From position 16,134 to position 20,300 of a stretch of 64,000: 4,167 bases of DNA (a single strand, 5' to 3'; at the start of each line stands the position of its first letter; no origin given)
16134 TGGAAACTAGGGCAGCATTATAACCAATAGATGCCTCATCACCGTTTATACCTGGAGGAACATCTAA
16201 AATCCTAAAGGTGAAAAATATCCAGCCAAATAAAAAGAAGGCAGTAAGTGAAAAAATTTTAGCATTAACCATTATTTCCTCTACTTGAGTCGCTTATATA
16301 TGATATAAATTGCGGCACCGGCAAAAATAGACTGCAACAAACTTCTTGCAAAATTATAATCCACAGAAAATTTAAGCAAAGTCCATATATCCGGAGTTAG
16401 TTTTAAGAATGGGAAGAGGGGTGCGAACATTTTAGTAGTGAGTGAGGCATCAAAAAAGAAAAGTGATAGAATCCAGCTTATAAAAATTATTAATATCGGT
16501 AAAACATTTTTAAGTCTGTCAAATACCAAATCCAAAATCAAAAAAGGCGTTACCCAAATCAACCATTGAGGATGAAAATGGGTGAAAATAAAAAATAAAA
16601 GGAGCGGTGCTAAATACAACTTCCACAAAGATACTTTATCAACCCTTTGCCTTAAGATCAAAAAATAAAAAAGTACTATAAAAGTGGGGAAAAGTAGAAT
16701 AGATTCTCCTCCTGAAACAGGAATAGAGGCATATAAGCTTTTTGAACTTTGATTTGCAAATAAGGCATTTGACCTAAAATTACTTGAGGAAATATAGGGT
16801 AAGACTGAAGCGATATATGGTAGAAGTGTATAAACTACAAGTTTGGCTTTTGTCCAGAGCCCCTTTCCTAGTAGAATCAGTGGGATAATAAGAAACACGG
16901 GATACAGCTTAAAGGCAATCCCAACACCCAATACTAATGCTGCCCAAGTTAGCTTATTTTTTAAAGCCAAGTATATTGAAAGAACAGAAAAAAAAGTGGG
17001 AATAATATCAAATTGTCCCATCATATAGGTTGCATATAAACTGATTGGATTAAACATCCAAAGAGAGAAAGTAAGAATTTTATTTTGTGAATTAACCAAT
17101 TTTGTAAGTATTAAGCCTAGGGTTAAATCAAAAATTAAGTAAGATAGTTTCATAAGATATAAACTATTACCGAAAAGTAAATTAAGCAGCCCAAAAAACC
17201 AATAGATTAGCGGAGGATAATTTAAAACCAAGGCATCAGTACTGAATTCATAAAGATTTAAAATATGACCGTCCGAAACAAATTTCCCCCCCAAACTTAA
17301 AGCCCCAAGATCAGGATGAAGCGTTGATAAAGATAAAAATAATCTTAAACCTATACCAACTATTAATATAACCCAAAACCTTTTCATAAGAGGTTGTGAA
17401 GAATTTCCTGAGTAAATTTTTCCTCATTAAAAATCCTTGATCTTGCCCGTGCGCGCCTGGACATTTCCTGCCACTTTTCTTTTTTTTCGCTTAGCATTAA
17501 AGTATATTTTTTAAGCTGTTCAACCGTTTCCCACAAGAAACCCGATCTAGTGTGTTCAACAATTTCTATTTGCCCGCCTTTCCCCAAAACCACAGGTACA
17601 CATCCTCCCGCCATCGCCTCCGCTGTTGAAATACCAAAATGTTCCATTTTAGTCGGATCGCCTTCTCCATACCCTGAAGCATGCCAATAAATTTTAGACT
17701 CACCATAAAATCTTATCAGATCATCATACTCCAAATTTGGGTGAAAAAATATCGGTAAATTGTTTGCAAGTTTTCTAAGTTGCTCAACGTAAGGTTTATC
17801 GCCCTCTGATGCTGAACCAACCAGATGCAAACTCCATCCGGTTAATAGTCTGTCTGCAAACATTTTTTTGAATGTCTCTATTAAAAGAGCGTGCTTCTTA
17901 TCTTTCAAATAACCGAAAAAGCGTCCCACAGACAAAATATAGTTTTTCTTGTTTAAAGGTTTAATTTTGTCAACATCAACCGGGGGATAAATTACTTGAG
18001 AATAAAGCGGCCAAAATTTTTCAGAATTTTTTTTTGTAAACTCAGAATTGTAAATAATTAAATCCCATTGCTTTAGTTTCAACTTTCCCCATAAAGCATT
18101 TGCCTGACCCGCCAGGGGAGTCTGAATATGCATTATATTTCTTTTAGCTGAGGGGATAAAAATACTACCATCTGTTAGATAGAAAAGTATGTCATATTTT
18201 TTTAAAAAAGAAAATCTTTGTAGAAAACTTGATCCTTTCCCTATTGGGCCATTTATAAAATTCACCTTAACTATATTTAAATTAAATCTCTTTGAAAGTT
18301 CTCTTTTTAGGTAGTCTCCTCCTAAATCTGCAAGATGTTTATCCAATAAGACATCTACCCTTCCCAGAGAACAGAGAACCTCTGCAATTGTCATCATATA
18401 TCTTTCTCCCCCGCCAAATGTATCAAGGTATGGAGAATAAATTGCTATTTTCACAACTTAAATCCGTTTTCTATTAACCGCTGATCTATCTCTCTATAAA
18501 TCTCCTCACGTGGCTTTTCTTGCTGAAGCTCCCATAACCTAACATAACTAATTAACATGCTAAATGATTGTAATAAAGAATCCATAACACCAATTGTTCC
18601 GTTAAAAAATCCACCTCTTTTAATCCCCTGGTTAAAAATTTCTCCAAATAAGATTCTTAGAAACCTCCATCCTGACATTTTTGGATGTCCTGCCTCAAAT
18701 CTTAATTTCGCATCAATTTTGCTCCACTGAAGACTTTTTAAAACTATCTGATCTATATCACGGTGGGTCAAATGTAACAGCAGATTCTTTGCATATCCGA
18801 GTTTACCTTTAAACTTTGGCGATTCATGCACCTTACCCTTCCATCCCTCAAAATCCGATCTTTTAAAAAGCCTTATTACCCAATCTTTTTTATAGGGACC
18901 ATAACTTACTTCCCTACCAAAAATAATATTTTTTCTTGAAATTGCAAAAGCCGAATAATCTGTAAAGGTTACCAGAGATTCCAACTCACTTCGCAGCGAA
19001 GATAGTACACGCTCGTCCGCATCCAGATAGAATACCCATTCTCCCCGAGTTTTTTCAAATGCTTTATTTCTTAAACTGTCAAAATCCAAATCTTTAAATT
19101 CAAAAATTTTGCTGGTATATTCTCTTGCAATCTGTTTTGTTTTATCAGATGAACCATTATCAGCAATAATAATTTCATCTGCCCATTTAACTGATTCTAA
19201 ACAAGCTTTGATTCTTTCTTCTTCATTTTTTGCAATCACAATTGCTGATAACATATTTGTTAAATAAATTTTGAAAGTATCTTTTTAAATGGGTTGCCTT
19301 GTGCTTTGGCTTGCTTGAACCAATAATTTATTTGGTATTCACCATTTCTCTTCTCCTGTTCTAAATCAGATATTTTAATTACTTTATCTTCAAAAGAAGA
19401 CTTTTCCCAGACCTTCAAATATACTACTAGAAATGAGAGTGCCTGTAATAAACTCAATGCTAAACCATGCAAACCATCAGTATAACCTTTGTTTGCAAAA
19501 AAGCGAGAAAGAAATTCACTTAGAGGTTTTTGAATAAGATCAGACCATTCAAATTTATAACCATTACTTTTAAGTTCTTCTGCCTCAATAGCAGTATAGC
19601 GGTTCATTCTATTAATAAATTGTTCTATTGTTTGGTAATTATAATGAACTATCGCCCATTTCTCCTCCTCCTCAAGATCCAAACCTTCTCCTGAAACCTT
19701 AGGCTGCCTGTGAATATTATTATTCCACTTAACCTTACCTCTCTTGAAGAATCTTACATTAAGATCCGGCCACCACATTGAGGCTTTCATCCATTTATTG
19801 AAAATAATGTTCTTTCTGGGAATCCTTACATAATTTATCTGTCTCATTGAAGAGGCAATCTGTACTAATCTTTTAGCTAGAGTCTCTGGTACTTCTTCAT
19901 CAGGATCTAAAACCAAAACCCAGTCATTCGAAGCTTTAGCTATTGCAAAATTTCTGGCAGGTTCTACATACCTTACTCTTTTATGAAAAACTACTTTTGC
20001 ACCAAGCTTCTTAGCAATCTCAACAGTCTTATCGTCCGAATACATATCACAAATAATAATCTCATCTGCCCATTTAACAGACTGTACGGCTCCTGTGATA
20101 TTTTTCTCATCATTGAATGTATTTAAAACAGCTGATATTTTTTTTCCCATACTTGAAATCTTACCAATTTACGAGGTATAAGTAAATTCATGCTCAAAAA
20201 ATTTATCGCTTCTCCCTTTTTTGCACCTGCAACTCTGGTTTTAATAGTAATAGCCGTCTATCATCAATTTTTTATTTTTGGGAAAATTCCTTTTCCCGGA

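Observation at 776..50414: ~50-kb hyper-expanded lipid-linked glycosylation island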

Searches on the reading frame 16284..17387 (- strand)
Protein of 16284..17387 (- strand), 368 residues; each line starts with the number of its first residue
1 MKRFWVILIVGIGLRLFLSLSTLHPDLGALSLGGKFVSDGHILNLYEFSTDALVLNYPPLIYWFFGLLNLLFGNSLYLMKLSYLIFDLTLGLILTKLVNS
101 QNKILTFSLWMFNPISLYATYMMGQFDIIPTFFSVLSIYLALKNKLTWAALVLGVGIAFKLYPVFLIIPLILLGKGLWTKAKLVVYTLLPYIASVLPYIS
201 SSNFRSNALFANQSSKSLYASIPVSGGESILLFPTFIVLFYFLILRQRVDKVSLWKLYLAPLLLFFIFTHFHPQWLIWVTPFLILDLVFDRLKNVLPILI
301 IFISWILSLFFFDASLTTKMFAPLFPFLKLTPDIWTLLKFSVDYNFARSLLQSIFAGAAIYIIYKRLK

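Call 4: search_protein_families(library=pfam, proteins=[window:16284-17387:-], max_evalue=0.01)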
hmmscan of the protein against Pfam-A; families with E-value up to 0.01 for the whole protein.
window:16284-17387:- (368 aa): 2 families
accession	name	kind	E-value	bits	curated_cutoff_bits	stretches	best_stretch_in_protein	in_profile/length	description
PF05007.19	Mannosyl_trans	-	9.8e-07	29.4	23.4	1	124-180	5-61/259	Mannosyltransferase (PIG-M)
PF09594.16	GT87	-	4.8e-05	23.7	25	1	57-196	3-145/237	Glycosyltransferase family 87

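Call 38: search_protein_families(library=ncbifam, proteins=[window:16284-17387:-], max_evalue=0.001)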
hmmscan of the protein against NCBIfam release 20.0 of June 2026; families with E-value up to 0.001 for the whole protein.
window:16284-17387:- (368 aa): 0 families

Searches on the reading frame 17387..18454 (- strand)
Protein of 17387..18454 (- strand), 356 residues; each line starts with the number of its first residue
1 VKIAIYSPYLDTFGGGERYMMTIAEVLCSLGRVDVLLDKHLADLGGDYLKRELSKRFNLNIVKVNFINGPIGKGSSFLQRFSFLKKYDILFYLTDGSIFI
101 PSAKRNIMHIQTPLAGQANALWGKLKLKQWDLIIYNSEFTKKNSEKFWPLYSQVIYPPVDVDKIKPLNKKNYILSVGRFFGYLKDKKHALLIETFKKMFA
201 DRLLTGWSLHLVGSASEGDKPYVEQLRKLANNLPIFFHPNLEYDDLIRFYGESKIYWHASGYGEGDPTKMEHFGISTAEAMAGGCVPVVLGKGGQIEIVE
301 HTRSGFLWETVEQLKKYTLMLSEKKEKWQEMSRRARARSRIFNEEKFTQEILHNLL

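Call 4: search_protein_families(library=pfam, proteins=[window:17387-18454:-], max_evalue=0.01)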
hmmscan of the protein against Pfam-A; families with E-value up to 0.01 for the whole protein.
window:17387-18454:- (356 aa): 4 families
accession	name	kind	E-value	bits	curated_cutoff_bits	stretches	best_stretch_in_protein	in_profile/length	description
PF00534.26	Glycos_transf_1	-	3.8e-21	75.8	26.4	1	166-337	11-171/172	Glycosyl transferases group 1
PF13692.12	Glyco_trans_1_4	-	1.7e-12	48.2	27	1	171-316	2-134/142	Glycosyl transferases group 1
PF13524.12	Glyco_trans_1_2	-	0.00024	21.5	25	1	202-339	8-129/144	Glycosyl transferase-like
PF13439.12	Glyco_transf_4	-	0.00039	20.9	28.5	1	14-162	2-169/170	Glycosyltransferase Family 4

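Call 14: search_protein_families(library=ncbifam, proteins=[window:17387-18454:-], max_evalue=0.001)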
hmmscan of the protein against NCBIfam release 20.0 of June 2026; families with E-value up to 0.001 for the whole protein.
window:17387-18454:- (356 aa): 5 families
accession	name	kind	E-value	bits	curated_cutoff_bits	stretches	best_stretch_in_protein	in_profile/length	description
TIGR03999.1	thiol_BshA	equivalog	1.3e-09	37.5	273.7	1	268-349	280-364/375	N-acetyl-alpha-D-glucosaminyl L-malate synthase BshA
NF001900.0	PRK00654.1-3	equivalog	2.5e-07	29.5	509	1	205-337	301-435/481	glycogen synthase GlgA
NF041876.1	EPS_EpsE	equivalog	2.9e-05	23.5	400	1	186-338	227-375/389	exopolysaccharide biosynthesis GT4 family glycosyltransferase EpsE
TIGR02472.1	sucr_P_syn_N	equivalog_domain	0.00018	20.5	576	0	267-337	347-419/439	sucrose-phosphate synthase, putative, glycosyltransferase domain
TIGR02470.1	sucr_synth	equivalog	0.00077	17.7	810.4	0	267-338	650-727/784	sucrose synthase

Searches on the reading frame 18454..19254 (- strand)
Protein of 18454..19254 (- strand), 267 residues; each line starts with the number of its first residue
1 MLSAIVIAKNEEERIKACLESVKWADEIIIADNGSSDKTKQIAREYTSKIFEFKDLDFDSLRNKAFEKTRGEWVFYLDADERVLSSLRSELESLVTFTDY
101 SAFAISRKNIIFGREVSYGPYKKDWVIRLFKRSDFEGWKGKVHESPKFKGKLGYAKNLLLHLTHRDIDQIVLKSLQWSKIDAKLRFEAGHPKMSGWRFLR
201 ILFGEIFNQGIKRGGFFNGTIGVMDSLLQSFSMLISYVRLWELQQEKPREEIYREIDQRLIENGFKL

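Call 4: search_protein_families(library=pfam, proteins=[window:18454-19254:-], max_evalue=0.01)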
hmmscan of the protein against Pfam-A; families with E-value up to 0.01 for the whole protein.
window:18454-19254:- (267 aa): 2 families
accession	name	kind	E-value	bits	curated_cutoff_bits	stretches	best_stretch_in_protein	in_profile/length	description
PF00535.33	Glycos_transf_2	-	2.5e-18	67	23.3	1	3-109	1-117/168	Glycosyl transferase family 2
PF13704.12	Glyco_tranf_2_4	-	1.4e-06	29.2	27.5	1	9-86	1-87/98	Glycosyl transferase family 2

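Call 14: search_protein_families(library=ncbifam, proteins=[window:18454-19254:-], max_evalue=0.001)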
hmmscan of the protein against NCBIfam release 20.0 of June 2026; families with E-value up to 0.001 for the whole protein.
window:18454-19254:- (267 aa): 8 families
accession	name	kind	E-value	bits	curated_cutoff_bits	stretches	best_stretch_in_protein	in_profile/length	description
TIGR04195.1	S_glycosyl_SunS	equivalog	4.7e-12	45.5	350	1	6-146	63-202/421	SunS family peptide S-glycosyltransferase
TIGR04283.1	glyco_like_mftF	equivalog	5.9e-09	35.8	182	1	2-98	1-100/221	TIGR04283 family arsenosugar biosynthesis glycosyltransferase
NF007482.0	PRK10073.1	equivalog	1.9e-08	33.7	423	1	2-92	8-107/334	glycosyltransferase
NF038302.1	EPS_HpsE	equivalog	3.3e-05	23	300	1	19-81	29-97/307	hormogonium polysaccharide biosynthesis glycosyltransferase HpsE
NF047683.1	TeichurnBiosyTuaG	equivalog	0.0001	22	400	1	3-102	9-115/252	teichuronic acid biosynthesis protein TuaG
NF050050.1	ProtGlycPglI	equivalog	0.00011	21.7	500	1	2-91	4-104/306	GalNAc(5)-diNAcBac-PP-undecaprenol beta-1,3-glucosyltransferase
NF010496.0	PRK13915.1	equivalog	0.00026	20.2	262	1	3-80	34-126/307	glucosyl-3-phosphoglycerate synthase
TIGR03965.1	mycofact_glyco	equivalog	0.00072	18.5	280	1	5-83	79-167/467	mycofactocin biosynthesis glycosyltransferase MftF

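Call 72: search_solved_structures(query=window:18454-19254:-, max_evalue=0.00001)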
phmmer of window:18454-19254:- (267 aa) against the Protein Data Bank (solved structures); distinct sequences matched with E-value up to 0.00001: 4.
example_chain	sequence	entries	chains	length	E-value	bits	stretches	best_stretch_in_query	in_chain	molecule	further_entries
22ao_A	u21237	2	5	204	1e-19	74.4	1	2-106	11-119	GmaR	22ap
7msk_A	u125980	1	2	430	8.2e-10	41.9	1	6-146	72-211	Glyco_trans_2-like domain-containing protein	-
7msp_A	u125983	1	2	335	1e-09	41.5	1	6-153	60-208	SPbeta prophage-derived glycosyltransferase SunS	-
7msn_A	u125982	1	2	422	1.2e-09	41.4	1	6-152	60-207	SPbeta prophage-derived glycosyltransferase SunS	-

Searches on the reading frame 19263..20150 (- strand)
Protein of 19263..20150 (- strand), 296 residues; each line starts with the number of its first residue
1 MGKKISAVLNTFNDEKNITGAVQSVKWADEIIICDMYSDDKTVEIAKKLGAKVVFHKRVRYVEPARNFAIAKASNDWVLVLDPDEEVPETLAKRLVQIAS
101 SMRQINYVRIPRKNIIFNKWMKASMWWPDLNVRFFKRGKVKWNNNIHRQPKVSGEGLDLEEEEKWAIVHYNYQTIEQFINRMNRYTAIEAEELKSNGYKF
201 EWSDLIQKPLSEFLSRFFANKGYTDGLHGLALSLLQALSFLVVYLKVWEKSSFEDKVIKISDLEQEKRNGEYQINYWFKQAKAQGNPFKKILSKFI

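Call 4: search_protein_families(library=pfam, proteins=[window:19263-20150:-], max_evalue=0.01)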
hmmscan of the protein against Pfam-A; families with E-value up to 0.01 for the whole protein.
window:19263-20150:- (296 aa): 2 families
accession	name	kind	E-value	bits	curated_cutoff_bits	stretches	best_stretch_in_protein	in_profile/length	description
PF00535.33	Glycos_transf_2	-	1.5e-19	71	23.3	1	6-147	1-150/168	Glycosyl transferase family 2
PF13704.12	Glyco_tranf_2_4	-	0.00015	22.7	27.5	1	28-85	19-82/98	Glycosyl transferase family 2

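Call 14: search_protein_families(library=ncbifam, proteins=[window:19263-20150:-], max_evalue=0.001)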
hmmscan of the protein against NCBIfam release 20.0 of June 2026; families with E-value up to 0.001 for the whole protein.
window:19263-20150:- (296 aa): 9 families
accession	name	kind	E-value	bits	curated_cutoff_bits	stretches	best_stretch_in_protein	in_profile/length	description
TIGR04283.1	glyco_like_mftF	equivalog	1.3e-08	34.7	182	1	5-126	1-126/221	TIGR04283 family arsenosugar biosynthesis glycosyltransferase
TIGR04195.1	S_glycosyl_SunS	equivalog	3.6e-07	29.4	350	1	8-184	62-236/421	SunS family peptide S-glycosyltransferase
NF010496.0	PRK13915.1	equivalog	1.3e-06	27.7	262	1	2-59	30-94/307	glucosyl-3-phosphoglycerate synthase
NF050050.1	ProtGlycPglI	equivalog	3.3e-06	26.7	500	1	4-97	3-106/306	GalNAc(5)-diNAcBac-PP-undecaprenol beta-1,3-glucosyltransferase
NF007482.0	PRK10073.1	equivalog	6.7e-06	25.3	423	1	3-101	6-112/334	glycosyltransferase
TIGR04182.1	glyco_TIGR04182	equivalog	2.9e-05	23.6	325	1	6-96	3-94/293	S-layer glycoprotein N-glycosyltransferase AglJ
NF047683.1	TeichurnBiosyTuaG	equivalog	8.2e-05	22.4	400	1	4-98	7-111/252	teichuronic acid biosynthesis protein TuaG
NF041391.1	DPhHxTase_Halo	equivalog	0.00025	20.1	375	1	11-89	3-83/213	dolichyl-phosphate hexose transferase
NF038302.1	EPS_HpsE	equivalog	0.00053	19.1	300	1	5-87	16-99/307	hormogonium polysaccharide biosynthesis glycosyltransferase HpsE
